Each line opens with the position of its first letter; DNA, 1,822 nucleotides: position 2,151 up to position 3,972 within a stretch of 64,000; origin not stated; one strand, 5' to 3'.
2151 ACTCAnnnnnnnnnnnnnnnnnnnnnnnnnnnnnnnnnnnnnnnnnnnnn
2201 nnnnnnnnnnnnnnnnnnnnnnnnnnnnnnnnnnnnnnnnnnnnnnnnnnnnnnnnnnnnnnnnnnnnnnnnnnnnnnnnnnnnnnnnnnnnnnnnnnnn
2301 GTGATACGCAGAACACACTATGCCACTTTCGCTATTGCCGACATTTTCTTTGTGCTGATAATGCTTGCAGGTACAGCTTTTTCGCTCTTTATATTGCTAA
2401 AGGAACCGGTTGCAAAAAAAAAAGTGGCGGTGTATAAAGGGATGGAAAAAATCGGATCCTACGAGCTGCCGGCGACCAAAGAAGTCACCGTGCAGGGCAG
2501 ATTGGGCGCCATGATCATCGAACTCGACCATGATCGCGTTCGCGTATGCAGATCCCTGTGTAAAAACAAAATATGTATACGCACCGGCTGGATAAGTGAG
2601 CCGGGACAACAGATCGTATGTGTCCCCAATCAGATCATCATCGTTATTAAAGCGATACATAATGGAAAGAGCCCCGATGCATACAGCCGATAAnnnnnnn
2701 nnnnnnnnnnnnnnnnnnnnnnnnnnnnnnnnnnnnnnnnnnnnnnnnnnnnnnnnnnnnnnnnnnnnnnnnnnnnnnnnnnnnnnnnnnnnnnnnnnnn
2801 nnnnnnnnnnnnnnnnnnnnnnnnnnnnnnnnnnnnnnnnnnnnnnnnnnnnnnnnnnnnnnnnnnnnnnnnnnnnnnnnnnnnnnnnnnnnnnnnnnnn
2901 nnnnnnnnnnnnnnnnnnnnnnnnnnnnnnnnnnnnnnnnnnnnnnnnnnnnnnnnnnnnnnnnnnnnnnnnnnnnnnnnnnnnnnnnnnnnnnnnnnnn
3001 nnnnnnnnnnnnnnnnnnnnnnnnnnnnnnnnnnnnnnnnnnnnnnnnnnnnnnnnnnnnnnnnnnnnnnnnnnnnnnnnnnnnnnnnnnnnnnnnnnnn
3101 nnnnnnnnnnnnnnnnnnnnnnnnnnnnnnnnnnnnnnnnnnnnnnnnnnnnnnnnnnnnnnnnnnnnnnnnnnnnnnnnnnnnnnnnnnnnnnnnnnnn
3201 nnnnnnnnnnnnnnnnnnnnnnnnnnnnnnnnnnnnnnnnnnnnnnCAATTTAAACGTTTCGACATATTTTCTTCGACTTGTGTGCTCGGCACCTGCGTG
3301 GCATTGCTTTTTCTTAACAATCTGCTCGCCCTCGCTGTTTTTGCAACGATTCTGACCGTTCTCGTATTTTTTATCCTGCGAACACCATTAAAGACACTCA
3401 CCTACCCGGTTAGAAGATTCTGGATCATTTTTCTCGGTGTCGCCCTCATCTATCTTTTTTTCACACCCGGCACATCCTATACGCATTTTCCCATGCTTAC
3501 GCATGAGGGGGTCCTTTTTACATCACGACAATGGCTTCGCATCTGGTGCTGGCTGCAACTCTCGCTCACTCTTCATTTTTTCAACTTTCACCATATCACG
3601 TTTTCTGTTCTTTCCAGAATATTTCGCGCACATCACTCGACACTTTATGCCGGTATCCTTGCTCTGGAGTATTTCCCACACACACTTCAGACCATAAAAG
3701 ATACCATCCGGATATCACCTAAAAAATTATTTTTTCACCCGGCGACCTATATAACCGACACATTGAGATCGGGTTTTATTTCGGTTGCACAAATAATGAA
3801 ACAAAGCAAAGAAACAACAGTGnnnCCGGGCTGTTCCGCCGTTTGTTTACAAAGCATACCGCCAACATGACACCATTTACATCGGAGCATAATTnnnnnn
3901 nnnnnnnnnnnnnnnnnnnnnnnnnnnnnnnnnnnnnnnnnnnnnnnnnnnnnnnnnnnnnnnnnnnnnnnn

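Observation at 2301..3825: Gx/EetB S-component fused to an EcfT/FmnA-like domain beside a NusG-II/EetA-like gene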

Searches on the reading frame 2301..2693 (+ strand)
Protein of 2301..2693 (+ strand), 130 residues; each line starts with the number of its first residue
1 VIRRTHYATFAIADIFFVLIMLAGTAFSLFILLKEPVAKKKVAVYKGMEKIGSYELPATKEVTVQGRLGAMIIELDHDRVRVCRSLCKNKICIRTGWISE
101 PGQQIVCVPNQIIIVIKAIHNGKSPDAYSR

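Call 3: search_protein_families(library=pfam, proteins=[window:2301-2693:+], max_evalue=0.1)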
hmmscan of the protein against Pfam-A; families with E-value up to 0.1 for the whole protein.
window:2301-2693:+ (130 aa): 1 family
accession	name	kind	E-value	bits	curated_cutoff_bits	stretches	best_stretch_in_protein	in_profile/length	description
PF07009.16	NusG_II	-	5.5e-23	81.6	29.6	1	17-118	3-105/107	NusG domain II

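Call 4: search_protein_families(library=ncbifam, proteins=[window:2301-2693:+], max_evalue=0.1)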
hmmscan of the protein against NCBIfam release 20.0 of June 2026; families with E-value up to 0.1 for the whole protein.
window:2301-2693:+ (130 aa): 0 families

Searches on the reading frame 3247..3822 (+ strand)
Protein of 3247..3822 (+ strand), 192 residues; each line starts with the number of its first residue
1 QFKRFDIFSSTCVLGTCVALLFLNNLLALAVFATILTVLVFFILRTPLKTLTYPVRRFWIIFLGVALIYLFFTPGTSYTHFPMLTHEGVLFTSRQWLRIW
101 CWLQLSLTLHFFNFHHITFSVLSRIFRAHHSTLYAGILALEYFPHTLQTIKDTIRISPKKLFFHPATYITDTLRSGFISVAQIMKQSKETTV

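Call 11: search_solved_structures(query=A2, max_evalue=10, show_alignments=3)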
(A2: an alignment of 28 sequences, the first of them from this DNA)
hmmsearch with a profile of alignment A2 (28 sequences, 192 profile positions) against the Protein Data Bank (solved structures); distinct sequences matched with E-value up to 10: 2.
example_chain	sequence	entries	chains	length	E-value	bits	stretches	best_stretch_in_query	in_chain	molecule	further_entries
5e58_A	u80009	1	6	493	0.52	13.2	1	110-160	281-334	Cytochrome P450 family 2 subfamily B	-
5e0e_A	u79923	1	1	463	0.8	12.6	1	110-160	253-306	Cytochrome P450 family 2 subfamily B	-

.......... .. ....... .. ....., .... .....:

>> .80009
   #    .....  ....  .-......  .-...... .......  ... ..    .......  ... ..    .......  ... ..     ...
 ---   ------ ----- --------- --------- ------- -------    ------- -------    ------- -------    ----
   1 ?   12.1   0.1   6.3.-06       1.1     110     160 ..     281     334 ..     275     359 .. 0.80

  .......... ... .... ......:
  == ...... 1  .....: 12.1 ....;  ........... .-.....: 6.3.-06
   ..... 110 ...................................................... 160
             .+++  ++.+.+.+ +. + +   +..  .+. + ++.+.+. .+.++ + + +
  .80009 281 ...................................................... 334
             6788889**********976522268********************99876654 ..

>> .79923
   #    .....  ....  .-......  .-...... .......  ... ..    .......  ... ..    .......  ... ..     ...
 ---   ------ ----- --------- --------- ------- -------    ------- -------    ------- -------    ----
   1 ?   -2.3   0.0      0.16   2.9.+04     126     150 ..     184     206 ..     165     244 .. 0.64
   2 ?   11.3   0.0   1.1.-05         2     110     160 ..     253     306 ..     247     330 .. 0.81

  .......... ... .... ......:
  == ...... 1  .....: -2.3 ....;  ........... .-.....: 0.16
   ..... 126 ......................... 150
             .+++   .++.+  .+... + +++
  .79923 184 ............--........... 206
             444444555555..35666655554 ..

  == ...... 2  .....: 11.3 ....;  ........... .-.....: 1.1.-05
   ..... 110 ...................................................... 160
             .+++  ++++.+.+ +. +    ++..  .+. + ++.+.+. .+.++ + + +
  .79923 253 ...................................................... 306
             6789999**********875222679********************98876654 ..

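Call 12: search_protein_families(library=pfam, alignment_id=A2, max_evalue=10)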
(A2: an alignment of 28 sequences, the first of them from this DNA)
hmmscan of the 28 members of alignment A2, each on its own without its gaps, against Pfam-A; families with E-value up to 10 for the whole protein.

A. member 1, seq(192 aa): 1 family
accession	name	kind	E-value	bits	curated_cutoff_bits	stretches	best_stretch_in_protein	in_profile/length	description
PF19529.4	DUF6057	-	1.2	8.4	29.8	1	12-119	105-216/569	Family of unknown function (DUF6057)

B. families by the number of members that match (of 28 scanned): 8 families
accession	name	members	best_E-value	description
PF02361.21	CbiQ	5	0.0062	Cobalt transport protein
PF20990.2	DUF2207_C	4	0.094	Predicted membrane protein (DUF2207) C-terminal domain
PF19529.4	DUF6057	3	0.11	Family of unknown function (DUF6057)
PF20357.3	DUF6652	1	0.078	Family of unknown function (DUF6652)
PF09980.14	DUF2214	1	0.097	Predicted membrane protein (DUF2214)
PF18936.5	DUF5684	1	0.36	Family of unknown function (DUF5684)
PF14387.11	DUF4418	1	0.62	Domain of unknown function (DUF4418)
PF11346.13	DUF3149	1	0.94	Protein of unknown function (DUF3149)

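Call 29: search_protein_representatives(alignment_id=A2)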
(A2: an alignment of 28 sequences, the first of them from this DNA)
Query: 28 sequences, 192 profile positions. Proteins with E-value up to 0.001 (for the whole library): 88; up to 1e-10: 66; up to 1e-30: 51. The best 88 are listed.
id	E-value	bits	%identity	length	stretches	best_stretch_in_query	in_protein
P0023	2.8e-65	235.9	-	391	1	3-189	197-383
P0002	1.8e-62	226.8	-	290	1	2-189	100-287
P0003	2.3e-61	223.2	-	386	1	3-186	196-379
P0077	4.5e-60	219.0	-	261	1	3-163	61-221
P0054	2.1e-58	213.5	-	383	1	3-189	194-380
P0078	5.1e-58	212.3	-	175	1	31-187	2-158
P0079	7.8e-58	211.7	-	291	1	6-185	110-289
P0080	8.3e-58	211.6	-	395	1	5-179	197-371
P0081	3.0e-56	206.5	-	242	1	3-161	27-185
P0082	2.6e-55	203.4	-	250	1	3-184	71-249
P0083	3.9e-55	202.8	-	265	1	3-183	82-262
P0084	4.2e-55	202.7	-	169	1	21-188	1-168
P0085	1.3e-54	201.1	-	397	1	4-189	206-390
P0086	4.8e-54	199.3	-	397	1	6-180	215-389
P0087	4.9e-54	199.3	-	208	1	3-183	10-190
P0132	5.0e-12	62.2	-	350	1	4-152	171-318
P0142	1.6e-05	41.0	-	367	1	11-183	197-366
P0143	1.9e-05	40.8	-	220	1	11-113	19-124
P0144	2.2e-05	40.5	-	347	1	11-118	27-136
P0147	9.1e-05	38.5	-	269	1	19-110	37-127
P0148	9.2e-05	38.5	-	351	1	8-175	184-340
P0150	1.8e-04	37.6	-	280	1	9-162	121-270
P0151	2.1e-04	37.4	-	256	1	8-119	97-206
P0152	2.2e-04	37.3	-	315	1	11-112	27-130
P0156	6.4e-04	35.8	-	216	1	9-124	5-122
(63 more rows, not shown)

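Call 30: search_protein_families(library=pfam, proteins=[P0143, P0144, P0147, P0150, P0151, P0152, P0156, P0132, P0142, P0148], max_evalue=0.01)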
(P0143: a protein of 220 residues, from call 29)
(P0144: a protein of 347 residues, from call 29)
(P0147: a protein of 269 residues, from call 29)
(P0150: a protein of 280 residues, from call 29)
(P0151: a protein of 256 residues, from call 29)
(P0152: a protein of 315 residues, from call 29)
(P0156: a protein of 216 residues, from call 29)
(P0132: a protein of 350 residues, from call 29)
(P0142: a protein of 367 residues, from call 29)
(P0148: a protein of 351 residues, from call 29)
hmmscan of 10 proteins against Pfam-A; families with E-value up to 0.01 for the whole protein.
P0143 (220 aa): 1 family
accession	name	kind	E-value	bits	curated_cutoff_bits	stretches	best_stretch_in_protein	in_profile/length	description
PF02361.21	CbiQ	-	6.3e-10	39.5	25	1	14-141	7-138/216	Cobalt transport protein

P0144 (347 aa): 1 family
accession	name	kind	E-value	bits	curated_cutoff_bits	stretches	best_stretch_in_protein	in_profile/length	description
PF02361.21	CbiQ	-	2.7e-49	168.2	25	1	15-235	3-214/216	Cobalt transport protein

P0147 (269 aa): 1 family
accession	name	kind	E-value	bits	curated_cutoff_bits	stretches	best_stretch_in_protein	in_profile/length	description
PF02361.21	CbiQ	-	2e-36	126.1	25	1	16-229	2-210/216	Cobalt transport protein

P0150 (280 aa): 1 family
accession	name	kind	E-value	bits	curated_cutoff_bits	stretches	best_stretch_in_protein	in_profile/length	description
PF07456.16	Hpre_diP_synt_I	-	7e-10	39.5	30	1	2-90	59-144/147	Heptaprenyl diphosphate synthase component I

P0151 (256 aa): 1 family
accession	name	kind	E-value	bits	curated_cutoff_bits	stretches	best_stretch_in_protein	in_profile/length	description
PF07456.16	Hpre_diP_synt_I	-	1.6e-07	31.9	30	1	11-66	89-143/147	Heptaprenyl diphosphate synthase component I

P0152 (315 aa): 1 family
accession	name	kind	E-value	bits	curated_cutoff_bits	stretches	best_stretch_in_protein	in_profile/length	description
PF02361.21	CbiQ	-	1.7e-49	168.8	25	1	14-235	2-214/216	Cobalt transport protein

P0156 (216 aa): 1 family
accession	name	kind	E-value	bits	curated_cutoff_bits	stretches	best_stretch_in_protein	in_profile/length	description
PF02361.21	CbiQ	-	2.6e-05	24.4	25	1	7-130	14-139/216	Cobalt transport protein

P0132 (350 aa): 1 family
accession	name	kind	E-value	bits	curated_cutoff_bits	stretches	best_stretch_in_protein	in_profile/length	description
PF07456.16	Hpre_diP_synt_I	-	4.5e-31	108.3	30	1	1-146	4-146/147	Heptaprenyl diphosphate synthase component I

P0142 (367 aa): 2 families
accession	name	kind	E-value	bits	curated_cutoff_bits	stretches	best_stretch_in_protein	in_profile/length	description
PF07456.16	Hpre_diP_synt_I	-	7.7e-25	88.1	30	1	17-163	1-144/147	Heptaprenyl diphosphate synthase component I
PF02361.21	CbiQ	-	0.0016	18.6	25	1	192-293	10-117/216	Cobalt transport protein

P0148 (351 aa): 1 family
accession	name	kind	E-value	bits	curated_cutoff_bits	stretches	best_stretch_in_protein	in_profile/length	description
PF07456.16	Hpre_diP_synt_I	-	3.8e-22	79.3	30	1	14-156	1-144/147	Heptaprenyl diphosphate synthase component I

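Call 35: search_solved_structures(query=P0147, max_evalue=0.001, show_alignments=2)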
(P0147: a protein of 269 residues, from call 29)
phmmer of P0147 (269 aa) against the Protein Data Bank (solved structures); distinct sequences matched with E-value up to 0.001: 3.
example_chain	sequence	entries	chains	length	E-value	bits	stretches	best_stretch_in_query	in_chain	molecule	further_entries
4huq_T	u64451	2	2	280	3.6e-47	164.4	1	6-252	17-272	Energy-coupling factor transporter transmembrane protein EcfT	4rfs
4hzu_T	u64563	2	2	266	4.6e-47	164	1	6-252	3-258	Energy-coupling factor transporter transmembrane protein EcfT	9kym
5d3m_D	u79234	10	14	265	8.2e-38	133.7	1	6-258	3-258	Energy-coupling factor transporter transmembrane protein EcfT | Putative cobalt ABC transporter, permease protein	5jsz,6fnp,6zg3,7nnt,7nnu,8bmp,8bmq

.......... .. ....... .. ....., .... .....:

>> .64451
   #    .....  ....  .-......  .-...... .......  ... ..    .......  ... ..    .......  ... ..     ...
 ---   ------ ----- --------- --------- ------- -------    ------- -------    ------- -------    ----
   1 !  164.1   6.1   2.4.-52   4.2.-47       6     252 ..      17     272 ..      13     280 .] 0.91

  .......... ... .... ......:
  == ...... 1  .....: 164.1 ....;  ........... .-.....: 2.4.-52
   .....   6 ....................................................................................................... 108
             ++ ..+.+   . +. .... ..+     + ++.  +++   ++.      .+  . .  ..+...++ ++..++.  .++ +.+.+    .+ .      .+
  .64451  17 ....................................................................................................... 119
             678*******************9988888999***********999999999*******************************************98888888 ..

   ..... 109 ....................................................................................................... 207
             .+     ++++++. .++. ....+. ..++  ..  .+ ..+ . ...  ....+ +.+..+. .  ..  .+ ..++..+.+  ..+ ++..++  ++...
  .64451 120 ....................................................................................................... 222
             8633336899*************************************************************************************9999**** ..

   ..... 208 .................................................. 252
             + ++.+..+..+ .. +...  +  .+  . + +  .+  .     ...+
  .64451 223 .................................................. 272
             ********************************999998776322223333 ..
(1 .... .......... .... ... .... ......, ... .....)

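Call 41: predict_structure(alignment_id=A2)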
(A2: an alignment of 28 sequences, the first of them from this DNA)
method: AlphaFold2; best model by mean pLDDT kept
length: 192 residues; sequences in the alignment: 28
mean_pLDDT: 87.1   pTM: 0.71
mean pLDDT of the five models: 87.1, 86.3, 86.2, 81.4, 79.6
residues with pLDDT >= 90: 92; 70-90: 93; 50-70: 5; < 50: 2
segments of 3 or more residues with pLDDT < 50: none
pLDDT, mean of each block of 10 residues (from residue 1): 89 94 96 95 88 89 95 93 94 96 92 87 89 84 77 74 83 78 72 44
secondary structure, 60 per line:
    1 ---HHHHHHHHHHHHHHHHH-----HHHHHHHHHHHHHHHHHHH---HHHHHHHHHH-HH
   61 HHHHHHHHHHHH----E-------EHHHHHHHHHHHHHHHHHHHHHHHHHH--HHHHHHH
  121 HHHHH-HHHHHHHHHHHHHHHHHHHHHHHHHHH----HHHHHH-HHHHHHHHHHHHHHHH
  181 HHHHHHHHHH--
elements in order: H4-20 H26-44 H48-57 H59-72 H86-111 H114-125 H127-153 H158-163 H165-190

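Call 46: fold_search(model_id=the predicted structure, library=pdb)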
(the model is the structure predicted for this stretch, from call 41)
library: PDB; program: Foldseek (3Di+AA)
matches with E <= 10: 33; with E <= 0.001: 0
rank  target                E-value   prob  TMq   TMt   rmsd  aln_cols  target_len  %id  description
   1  5d3m_D                5.9e-03  1.00  0.53  0.42   7.0       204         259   12  Folate ECF transporter: AMPPNP bound state (released 2016-04-06)
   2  7nnu_D                2.7e-02  1.00  0.55  0.44   6.0       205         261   14  Cryo-EM structure of the folate-specific ECF transporter complex in MSP2N2 lipid nanodiscs (released 2021-08-18)
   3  9kym_C                2.7e-02  1.00  0.50  0.38   8.2       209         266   14  Folate ECF transporter affected by PFOS (released 2025-06-18)
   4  7nnt_D                4.2e-02  1.00  0.54  0.43   6.2       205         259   14  Cryo-EM structure of the folate-specific ECF transporter complex in DDM micelles (released 2021-08-18)
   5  8bmr_C                4.7e-02  1.00  0.57  0.46   5.9       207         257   14  Cryo-EM structure of the wild-type solitary ECF module in MSP2N2 lipid nanodiscs in the ATPase open and nucleotide-fre (released 2023-08-02)
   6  8bms_C                2.2e-01  0.89  0.52  0.41   6.5       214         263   14  Cryo-EM structure of the mutant solitary ECF module 2EQ in MSP2N2 lipid nanodiscs in the ATPase closed and ATP-bound c (released 2023-08-02)
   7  6zg3_D                2.6e-01  0.94  0.55  0.44   6.2       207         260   12  the structure of ECF PanT transporter in a complex with a nanobody (released 2021-03-03)
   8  5x3x_Q                1.1e+00  0.60  0.46  0.38   6.0       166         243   13  2.8A resolution structure of a cobalt energy-coupling factor transporter-CbiMQO (released 2017-04-05)
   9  5x41_F                1.3e+00  0.41  0.45  0.38   7.2       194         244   14  3.5A resolution structure of a cobalt energy-coupling factor transporter using LCP method-CbiMQO (released 2017-04-19)
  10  8tme_A                1.7e+00  0.06  0.17  0.11  25.7       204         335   12  Cryo-EM structure of CorA in complex with conformation-specific synthetic antibody C18 and 100 uM MgCl2, State MG0.1-1 (released 2025-02-12)
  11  5ek0_A                2.6e+00  0.12  0.33  0.27  17.5       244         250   12  Human Nav1.7-VSD4-NavAb in complex with GX-936. (released 2015-12-23)
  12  5x3x_q                3.9e+00  0.28  0.46  0.39   5.8       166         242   13  2.8A resolution structure of a cobalt energy-coupling factor transporter-CbiMQO (released 2017-04-05)
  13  4i0u_E                4.6e+00  0.03  0.16  0.10  25.3       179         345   13  Improved structure of Thermotoga maritima CorA at 2.7 A resolution (released 2013-03-06)
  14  8tmd_E                5.7e+00  0.03  0.16  0.11  26.3       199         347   12  Cryo-EM structure of CorA in complex with conformation-specific synthetic antibody C18 and 100 uM MgCl2, State MG0.1-1 (released 2025-02-12)
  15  3jch_C                5.7e+00  0.02  0.18  0.12  27.8       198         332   14  Cryo-EM structure of the magnesium channel CorA in the magnesium-free, asymmetric open state II (released 2016-02-17)
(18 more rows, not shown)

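Call 71: find_encoding_contigs(protein=P0142, flank=8000, max_places=2)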
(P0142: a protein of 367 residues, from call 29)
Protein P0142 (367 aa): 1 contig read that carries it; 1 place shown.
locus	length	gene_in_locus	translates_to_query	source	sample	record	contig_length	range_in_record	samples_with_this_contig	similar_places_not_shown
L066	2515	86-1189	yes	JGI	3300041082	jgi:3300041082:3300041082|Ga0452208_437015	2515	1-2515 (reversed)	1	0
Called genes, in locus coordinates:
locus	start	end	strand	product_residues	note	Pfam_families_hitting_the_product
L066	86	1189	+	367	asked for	PF07456:Hpre_diP_synt_I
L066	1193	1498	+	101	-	-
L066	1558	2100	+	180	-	PF01263:Aldose_epim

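Call 72: find_encoding_contigs(protein=P0132, flank=8000, max_places=2)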
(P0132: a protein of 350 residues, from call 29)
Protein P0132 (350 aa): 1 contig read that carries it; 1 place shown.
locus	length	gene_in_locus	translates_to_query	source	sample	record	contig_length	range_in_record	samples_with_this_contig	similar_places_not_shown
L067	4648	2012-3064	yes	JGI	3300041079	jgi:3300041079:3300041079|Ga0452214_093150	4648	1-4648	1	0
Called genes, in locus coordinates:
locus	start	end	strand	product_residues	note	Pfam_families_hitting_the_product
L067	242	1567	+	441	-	PF01966:HD, PF13487:HD_5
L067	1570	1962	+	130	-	PF07009:NusG_II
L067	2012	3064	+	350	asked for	PF07456:Hpre_diP_synt_I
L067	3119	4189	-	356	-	PF14353:CpXC, PF13181:TPR_8 (faint), PF07719:TPR_2 (faint)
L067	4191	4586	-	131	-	PF13279:4HBT_2, PF03061:4HBT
